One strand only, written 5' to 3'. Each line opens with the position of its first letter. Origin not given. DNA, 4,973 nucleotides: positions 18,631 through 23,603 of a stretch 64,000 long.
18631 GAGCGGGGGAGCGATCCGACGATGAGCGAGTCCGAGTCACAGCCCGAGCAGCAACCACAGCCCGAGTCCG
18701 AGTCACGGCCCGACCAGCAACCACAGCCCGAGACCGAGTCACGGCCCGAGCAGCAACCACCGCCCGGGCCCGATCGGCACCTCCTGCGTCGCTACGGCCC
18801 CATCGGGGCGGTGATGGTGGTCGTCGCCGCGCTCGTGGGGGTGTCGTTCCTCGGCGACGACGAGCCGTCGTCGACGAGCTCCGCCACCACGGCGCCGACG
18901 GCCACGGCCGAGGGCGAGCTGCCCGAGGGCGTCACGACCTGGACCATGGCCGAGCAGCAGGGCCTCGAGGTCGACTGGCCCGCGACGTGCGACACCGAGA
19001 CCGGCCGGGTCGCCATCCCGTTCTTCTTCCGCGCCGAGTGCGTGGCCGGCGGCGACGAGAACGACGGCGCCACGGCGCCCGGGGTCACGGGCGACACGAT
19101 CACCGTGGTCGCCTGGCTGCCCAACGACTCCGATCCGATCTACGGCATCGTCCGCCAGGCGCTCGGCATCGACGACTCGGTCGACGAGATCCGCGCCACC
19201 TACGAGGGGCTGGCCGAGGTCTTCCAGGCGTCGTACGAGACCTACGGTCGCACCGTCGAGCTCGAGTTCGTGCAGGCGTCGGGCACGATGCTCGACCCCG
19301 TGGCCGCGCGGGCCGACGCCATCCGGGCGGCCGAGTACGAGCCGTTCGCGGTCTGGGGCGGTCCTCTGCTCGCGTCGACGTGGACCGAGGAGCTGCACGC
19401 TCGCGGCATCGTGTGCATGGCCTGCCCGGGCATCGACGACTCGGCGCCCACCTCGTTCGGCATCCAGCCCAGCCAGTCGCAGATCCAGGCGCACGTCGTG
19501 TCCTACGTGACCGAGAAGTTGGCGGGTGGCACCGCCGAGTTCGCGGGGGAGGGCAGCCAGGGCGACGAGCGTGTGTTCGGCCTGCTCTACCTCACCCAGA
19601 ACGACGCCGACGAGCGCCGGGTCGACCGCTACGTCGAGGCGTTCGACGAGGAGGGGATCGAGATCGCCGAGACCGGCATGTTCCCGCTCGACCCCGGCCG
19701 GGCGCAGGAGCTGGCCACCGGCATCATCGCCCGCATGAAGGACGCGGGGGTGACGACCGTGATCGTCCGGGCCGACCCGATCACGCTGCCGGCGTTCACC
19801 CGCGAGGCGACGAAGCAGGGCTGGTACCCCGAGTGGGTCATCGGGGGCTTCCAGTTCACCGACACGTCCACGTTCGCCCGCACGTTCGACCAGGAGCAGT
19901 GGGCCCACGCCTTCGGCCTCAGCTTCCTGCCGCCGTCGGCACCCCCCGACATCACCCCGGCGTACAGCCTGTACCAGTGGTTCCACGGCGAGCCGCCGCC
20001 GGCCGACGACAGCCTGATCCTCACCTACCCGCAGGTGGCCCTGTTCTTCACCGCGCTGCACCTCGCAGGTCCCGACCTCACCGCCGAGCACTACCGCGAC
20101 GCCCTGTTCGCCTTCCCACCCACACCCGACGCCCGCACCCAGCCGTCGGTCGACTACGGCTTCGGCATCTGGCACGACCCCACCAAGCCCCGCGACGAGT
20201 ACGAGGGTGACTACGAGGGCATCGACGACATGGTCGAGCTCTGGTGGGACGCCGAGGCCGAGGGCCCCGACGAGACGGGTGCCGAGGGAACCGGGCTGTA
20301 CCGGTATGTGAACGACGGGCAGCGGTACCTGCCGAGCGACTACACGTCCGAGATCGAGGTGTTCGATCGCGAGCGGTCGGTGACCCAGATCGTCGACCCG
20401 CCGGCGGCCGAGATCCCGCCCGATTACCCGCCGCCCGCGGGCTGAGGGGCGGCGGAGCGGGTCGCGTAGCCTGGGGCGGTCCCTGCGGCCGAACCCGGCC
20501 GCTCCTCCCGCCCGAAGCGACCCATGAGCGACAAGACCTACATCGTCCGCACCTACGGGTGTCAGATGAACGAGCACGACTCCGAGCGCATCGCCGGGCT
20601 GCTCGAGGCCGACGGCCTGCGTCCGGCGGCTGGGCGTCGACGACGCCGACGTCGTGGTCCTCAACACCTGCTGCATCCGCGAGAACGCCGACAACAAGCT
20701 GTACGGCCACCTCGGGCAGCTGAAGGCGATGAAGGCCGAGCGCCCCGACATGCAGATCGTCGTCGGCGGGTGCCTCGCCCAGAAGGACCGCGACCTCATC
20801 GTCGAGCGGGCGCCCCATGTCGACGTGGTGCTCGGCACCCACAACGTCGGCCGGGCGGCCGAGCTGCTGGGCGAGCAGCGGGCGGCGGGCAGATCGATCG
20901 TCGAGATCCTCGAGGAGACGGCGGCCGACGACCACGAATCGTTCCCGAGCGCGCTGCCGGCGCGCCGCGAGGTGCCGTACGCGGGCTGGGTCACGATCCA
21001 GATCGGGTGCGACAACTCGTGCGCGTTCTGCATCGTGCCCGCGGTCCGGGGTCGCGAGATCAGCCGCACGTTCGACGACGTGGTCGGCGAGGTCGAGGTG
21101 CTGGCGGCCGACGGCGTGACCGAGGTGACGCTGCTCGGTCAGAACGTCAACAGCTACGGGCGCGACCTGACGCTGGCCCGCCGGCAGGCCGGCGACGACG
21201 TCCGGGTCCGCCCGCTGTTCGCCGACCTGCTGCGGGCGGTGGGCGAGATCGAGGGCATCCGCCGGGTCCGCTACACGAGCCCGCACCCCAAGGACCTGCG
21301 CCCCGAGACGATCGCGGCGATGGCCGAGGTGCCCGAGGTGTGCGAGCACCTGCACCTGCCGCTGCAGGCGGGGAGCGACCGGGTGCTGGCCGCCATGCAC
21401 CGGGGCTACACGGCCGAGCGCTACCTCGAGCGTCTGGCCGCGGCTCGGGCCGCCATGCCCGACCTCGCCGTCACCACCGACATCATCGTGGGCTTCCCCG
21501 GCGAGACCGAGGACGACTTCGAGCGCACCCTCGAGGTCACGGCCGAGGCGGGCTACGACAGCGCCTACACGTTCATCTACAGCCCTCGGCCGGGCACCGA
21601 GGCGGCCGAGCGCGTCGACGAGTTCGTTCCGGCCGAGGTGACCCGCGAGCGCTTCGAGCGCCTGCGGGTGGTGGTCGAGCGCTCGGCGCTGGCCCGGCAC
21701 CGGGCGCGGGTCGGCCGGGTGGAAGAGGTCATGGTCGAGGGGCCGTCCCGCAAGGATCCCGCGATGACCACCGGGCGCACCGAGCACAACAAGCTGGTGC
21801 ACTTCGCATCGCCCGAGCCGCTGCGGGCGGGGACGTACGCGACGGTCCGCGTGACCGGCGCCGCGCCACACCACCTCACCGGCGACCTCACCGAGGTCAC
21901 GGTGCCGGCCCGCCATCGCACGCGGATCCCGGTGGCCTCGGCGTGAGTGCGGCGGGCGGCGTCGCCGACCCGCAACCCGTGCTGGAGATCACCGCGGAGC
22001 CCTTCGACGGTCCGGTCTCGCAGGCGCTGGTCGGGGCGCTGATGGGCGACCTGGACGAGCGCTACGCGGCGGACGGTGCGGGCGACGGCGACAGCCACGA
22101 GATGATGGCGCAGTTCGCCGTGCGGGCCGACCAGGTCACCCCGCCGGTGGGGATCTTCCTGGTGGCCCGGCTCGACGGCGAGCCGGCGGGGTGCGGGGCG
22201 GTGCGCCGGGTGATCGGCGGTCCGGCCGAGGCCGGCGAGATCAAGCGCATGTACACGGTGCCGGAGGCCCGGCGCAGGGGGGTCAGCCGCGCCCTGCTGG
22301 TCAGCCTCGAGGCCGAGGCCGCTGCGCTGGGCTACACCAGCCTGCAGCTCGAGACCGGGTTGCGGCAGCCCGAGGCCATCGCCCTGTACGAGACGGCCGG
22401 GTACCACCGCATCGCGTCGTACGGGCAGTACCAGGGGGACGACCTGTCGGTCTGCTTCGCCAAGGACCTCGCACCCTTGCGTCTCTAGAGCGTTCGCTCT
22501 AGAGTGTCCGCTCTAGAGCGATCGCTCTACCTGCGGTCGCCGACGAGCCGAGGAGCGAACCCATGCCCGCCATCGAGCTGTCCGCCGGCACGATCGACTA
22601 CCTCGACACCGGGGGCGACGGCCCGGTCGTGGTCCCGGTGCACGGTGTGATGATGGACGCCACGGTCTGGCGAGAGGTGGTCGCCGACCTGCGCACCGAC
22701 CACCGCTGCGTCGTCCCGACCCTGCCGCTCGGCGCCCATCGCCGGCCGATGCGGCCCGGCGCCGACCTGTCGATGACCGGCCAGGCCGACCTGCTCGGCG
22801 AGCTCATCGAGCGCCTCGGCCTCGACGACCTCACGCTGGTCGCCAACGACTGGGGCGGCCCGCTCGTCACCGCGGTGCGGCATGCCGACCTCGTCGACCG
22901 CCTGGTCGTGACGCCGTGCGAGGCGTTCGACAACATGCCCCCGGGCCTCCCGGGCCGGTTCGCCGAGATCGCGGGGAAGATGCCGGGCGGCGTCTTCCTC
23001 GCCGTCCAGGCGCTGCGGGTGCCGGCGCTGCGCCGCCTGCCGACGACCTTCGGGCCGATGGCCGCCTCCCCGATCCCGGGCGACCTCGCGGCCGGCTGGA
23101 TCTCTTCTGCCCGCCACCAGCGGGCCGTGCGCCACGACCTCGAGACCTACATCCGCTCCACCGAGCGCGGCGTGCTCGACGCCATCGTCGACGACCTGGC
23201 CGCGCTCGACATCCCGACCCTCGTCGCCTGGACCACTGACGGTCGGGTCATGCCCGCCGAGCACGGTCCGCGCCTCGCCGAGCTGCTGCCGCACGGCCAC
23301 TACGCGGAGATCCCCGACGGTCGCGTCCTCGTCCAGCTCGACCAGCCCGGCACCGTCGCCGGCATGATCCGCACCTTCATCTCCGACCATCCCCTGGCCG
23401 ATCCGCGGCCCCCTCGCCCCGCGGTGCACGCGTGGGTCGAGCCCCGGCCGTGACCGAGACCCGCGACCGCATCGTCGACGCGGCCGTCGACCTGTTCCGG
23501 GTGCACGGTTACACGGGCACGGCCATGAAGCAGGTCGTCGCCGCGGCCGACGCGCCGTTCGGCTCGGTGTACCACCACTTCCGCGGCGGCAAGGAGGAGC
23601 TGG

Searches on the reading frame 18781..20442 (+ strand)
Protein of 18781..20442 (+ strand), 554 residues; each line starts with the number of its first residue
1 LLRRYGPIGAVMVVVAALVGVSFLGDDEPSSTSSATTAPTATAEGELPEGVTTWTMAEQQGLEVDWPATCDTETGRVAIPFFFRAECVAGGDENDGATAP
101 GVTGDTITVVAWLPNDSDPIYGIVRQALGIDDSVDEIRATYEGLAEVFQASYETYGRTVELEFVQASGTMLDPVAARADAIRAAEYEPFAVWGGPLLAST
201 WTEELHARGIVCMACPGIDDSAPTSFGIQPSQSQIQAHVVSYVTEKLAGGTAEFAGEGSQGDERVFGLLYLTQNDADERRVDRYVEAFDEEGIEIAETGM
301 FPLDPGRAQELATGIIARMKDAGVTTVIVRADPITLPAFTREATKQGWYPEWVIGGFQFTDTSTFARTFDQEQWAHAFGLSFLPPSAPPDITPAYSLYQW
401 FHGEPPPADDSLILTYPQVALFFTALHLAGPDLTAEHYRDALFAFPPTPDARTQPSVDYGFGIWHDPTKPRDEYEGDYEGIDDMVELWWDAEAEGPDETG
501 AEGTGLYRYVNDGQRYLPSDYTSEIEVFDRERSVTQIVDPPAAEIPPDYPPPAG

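Call 41: find_homologous_proteins(query=window:18781-20442:+, max_evalue=1e-60)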
Query window:18781-20442:+ (554 aa): 873 proteins with E <= 1e-60 among 8000 candidates; the best 120 are listed.
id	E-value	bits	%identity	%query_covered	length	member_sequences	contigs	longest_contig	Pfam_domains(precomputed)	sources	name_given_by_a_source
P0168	0.0e+0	1177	91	100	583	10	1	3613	PF13458.13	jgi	jgi:hypothetical protein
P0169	0.0e+0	1121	86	100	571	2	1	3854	-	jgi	-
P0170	0.0e+0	1113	86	100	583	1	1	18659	-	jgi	jgi:Periplasmic binding protein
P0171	0.0e+0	1110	86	100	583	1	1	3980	-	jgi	jgi:hypothetical protein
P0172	0.0e+0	1107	86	100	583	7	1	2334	-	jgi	jgi:hypothetical protein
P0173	0.0e+0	1104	86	100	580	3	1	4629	PF13458.13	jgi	jgi:hypothetical protein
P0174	0.0e+0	1096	84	100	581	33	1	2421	PF13458.13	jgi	-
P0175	0.0e+0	1056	82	100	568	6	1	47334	-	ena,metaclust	metaclust:\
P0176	0.0e+0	1053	81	100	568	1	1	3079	PF13458.13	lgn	-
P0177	0.0e+0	1046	80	100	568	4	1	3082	PF13458.13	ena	-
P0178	0.0e+0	1036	80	100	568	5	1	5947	PF13458.13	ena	-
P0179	3.9e-298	1008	79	99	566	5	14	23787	-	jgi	jgi:hypothetical protein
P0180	4.6e-290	981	78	100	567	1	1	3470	PF13458.13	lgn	-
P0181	1.4e-286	970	77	100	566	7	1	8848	PF13458.13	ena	-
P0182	1.4e-284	963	76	100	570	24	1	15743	-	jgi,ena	jgi:hypothetical protein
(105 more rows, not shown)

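Call 42: find_encoding_contigs(protein=P0170, flank=10000, max_places=3)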
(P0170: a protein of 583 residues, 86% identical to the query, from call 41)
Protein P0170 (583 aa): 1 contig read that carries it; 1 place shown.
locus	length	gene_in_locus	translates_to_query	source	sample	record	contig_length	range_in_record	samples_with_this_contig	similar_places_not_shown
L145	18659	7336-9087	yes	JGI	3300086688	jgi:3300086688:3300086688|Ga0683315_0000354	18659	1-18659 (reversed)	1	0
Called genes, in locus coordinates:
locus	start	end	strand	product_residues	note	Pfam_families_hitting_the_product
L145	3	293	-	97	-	?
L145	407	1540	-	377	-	PF11258:DUF3048, PF17479:DUF3048_C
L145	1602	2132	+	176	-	PF02834:LigT_PEase (faint)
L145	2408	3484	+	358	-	PF00154:RecA_N, PF08423:Rad51, PF06745:ATPase (weak), PF27531:MT3502_N, PF21096:RecA_C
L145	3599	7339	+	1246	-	PF02653:BPD_transp_2, PF00005:ABC_tran, PF02463:SMC_N (faint), PF13476:AAA_23 (faint), PF13555:AAA_29 (faint), PF13604:AAA_30 (faint), PF13304:AAA_21 (faint), PF00005:ABC_tran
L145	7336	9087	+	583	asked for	-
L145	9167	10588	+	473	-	PF00919:UPF0004, PF04055:Radical_SAM, PF01938:TRAM (weak)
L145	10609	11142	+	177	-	PF00583:Acetyltransf_1, PF13673:Acetyltransf_10, PF13508:Acetyltransf_7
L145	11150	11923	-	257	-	PF02585:PIG-L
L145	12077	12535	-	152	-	PF08940:DUF1918, PF08962:Rv2632c-like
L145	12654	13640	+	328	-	PF01715:IPPT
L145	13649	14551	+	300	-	PF01678:DAP_epimerase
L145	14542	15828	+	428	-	PF13167:GTP-bdg_N, PF16360:GTP-bdg_M, PF03193:RsgA_GTPase (faint), PF00009:GTP_EFTU (faint), PF01926:MMR_HSR1, PF02421:FeoB_N (weak), PF19275:HflX_C (weak)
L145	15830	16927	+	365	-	PF00155:Aminotran_1_2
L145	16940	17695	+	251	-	-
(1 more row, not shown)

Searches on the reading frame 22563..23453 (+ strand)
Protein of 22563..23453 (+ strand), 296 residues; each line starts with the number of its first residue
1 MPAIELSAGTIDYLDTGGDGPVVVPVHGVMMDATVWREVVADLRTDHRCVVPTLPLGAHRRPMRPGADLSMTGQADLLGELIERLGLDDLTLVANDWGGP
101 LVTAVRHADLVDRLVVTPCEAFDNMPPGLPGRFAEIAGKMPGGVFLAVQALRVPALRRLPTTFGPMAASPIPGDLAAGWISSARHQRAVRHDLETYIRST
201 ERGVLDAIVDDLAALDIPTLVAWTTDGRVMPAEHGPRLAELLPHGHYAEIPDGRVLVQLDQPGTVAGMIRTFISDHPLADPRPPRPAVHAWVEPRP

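Call 22: find_encoding_contigs(protein=window:22563-23453:+, flank=1000, max_places=3)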
Protein window:22563-23453:+ (296 aa): no gene with exactly this product is on record in the collection.
